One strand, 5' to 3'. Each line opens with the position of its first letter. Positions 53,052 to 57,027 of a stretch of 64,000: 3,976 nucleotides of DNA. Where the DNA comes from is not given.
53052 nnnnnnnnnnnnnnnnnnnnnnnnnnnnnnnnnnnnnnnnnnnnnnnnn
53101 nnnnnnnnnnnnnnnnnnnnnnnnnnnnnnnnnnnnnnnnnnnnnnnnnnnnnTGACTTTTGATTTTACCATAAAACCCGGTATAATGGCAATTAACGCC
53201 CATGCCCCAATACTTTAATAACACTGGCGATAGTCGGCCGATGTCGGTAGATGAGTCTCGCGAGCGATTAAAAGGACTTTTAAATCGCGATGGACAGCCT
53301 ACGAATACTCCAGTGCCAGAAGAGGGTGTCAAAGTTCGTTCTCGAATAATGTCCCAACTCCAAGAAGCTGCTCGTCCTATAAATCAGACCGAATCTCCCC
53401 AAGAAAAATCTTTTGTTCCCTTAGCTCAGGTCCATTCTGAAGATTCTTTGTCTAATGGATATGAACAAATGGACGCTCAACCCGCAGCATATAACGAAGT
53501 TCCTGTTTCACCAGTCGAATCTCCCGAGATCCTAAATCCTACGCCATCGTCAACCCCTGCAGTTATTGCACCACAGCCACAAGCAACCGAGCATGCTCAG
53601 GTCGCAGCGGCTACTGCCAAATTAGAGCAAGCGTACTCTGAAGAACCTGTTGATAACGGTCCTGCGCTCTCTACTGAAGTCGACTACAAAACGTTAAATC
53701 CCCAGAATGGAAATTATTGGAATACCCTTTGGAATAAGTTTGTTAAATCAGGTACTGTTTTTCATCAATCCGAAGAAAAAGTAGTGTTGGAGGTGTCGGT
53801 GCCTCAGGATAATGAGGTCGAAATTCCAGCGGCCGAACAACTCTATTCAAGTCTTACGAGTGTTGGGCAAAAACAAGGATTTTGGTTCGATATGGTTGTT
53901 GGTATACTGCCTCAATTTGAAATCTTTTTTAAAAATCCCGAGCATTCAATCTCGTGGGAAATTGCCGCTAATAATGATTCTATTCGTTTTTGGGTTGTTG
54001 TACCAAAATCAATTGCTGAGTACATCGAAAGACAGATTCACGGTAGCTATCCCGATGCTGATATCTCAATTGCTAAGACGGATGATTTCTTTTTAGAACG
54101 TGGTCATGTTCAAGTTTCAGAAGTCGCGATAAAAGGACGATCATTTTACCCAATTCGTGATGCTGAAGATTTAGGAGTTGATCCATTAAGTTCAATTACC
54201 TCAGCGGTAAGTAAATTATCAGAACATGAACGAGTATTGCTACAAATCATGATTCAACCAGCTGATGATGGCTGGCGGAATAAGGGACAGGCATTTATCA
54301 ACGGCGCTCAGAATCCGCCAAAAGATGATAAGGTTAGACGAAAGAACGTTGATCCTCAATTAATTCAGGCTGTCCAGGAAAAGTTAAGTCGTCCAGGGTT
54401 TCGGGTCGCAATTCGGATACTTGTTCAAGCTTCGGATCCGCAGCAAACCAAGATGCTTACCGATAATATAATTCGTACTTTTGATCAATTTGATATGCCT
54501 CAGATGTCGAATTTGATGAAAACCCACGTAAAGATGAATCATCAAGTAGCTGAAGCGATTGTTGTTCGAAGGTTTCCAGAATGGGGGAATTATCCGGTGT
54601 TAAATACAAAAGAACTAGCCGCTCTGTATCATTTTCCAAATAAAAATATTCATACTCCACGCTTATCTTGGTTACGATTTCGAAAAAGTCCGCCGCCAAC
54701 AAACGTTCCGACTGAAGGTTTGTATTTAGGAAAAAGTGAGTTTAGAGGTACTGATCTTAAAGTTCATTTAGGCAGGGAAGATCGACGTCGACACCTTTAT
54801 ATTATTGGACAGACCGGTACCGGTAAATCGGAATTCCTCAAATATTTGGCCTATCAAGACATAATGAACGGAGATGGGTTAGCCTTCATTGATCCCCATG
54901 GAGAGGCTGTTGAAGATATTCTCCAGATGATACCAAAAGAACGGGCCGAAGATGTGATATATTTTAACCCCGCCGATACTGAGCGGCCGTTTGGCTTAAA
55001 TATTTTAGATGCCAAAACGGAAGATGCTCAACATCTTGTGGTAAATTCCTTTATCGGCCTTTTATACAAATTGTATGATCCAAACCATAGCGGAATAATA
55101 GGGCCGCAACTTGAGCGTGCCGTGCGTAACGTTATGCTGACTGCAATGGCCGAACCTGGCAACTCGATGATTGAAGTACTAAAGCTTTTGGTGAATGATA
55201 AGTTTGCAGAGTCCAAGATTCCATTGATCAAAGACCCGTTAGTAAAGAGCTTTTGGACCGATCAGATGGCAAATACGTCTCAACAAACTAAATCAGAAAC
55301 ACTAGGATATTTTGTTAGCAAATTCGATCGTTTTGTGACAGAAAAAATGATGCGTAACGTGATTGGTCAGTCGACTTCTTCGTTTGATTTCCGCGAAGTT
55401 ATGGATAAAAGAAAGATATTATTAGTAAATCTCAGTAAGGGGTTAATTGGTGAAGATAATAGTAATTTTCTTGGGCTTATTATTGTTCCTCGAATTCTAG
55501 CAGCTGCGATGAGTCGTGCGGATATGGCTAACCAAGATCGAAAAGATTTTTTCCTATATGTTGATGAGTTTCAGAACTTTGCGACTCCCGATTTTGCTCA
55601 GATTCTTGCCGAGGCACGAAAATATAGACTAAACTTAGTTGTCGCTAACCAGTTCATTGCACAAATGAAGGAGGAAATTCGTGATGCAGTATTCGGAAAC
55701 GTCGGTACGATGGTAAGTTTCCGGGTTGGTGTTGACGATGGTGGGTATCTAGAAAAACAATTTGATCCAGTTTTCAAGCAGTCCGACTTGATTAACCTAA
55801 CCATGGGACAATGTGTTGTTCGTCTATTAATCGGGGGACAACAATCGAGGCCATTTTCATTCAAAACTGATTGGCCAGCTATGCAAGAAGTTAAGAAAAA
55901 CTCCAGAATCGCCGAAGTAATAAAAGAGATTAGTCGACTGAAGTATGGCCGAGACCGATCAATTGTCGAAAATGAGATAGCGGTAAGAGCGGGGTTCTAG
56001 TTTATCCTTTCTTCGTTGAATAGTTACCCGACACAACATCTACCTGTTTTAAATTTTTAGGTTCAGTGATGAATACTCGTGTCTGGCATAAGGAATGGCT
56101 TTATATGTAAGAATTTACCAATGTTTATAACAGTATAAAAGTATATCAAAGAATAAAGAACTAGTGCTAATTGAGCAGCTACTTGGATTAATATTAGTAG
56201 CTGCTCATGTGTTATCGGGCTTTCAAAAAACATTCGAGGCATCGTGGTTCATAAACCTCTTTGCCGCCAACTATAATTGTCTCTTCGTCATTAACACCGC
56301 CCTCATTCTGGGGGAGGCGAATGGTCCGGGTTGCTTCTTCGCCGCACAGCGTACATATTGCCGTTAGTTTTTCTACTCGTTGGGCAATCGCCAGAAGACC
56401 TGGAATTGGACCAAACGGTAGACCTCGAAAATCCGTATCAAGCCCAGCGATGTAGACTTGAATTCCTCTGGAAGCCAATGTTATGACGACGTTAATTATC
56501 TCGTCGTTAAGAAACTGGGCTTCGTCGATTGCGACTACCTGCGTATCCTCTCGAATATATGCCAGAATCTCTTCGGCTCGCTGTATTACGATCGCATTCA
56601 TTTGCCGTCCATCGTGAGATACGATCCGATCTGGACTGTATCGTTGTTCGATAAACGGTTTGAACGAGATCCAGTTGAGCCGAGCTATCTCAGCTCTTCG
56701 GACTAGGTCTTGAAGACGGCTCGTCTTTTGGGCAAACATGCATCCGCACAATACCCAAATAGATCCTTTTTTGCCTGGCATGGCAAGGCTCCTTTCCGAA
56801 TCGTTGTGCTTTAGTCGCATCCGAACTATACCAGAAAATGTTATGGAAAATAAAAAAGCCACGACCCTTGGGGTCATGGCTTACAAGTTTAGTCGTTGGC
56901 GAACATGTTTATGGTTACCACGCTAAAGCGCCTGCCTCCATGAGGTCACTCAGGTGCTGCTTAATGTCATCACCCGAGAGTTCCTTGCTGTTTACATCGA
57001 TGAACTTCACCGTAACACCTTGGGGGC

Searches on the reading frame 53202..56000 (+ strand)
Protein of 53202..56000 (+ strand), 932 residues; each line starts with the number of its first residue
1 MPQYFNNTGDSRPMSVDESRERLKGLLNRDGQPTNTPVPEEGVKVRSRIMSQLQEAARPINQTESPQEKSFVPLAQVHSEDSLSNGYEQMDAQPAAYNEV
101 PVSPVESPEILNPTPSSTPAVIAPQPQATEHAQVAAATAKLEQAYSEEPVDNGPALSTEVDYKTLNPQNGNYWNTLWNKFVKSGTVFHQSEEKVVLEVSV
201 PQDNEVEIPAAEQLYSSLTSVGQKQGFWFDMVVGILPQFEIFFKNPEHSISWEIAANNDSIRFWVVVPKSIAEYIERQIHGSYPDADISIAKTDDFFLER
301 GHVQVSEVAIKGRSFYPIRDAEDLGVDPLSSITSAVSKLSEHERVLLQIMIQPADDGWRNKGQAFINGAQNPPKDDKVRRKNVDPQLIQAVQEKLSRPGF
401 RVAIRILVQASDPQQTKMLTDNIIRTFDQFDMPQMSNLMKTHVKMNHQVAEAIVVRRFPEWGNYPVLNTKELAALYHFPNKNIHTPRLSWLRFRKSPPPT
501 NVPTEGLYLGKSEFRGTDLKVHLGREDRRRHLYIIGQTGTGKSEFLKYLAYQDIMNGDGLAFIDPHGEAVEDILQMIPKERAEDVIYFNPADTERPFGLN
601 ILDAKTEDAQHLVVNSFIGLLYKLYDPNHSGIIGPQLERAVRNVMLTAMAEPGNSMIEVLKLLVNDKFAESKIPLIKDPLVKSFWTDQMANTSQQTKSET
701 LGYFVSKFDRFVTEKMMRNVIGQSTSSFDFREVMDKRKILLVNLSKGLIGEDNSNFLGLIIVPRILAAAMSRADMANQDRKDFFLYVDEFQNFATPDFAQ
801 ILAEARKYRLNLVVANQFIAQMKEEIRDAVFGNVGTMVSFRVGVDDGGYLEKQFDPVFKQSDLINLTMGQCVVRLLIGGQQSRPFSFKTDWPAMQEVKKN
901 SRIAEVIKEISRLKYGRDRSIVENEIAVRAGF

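Call 6: search_protein_families(library=pfam, proteins=[window:53202-56000:+], max_evalue=1)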
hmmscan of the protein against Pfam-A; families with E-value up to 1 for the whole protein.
window:53202-56000:+ (932 aa): 11 families
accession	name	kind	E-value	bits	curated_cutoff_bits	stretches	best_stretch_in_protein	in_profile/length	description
PF02534.20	T4SS-DNA_transf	-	1.2e-06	28.1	20.1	1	689-825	215-347/468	Type IV secretory system Conjugative DNA transfer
PF10412.15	TrwB_AAD_bind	-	1.4e-06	27.9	20.5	1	526-824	12-288/387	Type IV secretion-system coupling protein DNA-binding domain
PF01935.23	DUF87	-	2.1e-06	28.5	23.2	1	517-608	10-96/220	Helicase HerA, central domain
PF12696.13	TraG-D_C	-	6.9e-05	23.2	22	1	785-841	4-65/126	TraM recognition site of TraD and TraG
PF13401.12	AAA_22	-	0.00019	22.2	27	1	527-581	3-58/130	AAA domain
PF12846.13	AAA_10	-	0.00022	20.8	27.5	1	524-579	16-70/362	AAA-like domain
PF20720.3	nSTAND3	-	0.01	16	27.2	1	528-589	16-72/155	Novel STAND NTPase 3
PF24389.1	ORC-CDC6-like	-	0.011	15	27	1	527-555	30-58/571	ORC-CDC6-like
PF25199.1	nSTAND_NTPase5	-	0.099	12.9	34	1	525-579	37-92/145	Novel STAND NTPase 5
PF01580.24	FtsK_SpoIIIE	-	0.12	12.3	24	1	530-549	40-59/221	FtsK/SpoIIIE family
PF22254.1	TFA2_E-tether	-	0.16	11.9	23.8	1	204-224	14-34/34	Tfa2 E-tether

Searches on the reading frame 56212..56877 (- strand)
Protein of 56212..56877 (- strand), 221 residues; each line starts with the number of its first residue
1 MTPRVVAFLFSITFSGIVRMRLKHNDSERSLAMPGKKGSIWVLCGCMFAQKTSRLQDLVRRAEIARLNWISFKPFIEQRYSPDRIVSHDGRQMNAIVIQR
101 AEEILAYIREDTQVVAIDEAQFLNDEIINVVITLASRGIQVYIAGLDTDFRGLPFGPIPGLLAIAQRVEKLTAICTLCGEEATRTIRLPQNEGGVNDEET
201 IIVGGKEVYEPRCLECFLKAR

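Call 9: search_protein_families(library=pfam, proteins=[window:56212-56877:-], max_evalue=0.001)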
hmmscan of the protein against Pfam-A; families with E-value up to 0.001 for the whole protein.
window:56212-56877:- (221 aa): 1 family
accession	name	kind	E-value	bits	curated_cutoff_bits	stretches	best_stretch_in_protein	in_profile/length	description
PF00265.24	TK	-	1.2e-43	149.5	20.6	1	38-217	1-176/176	Thymidine kinase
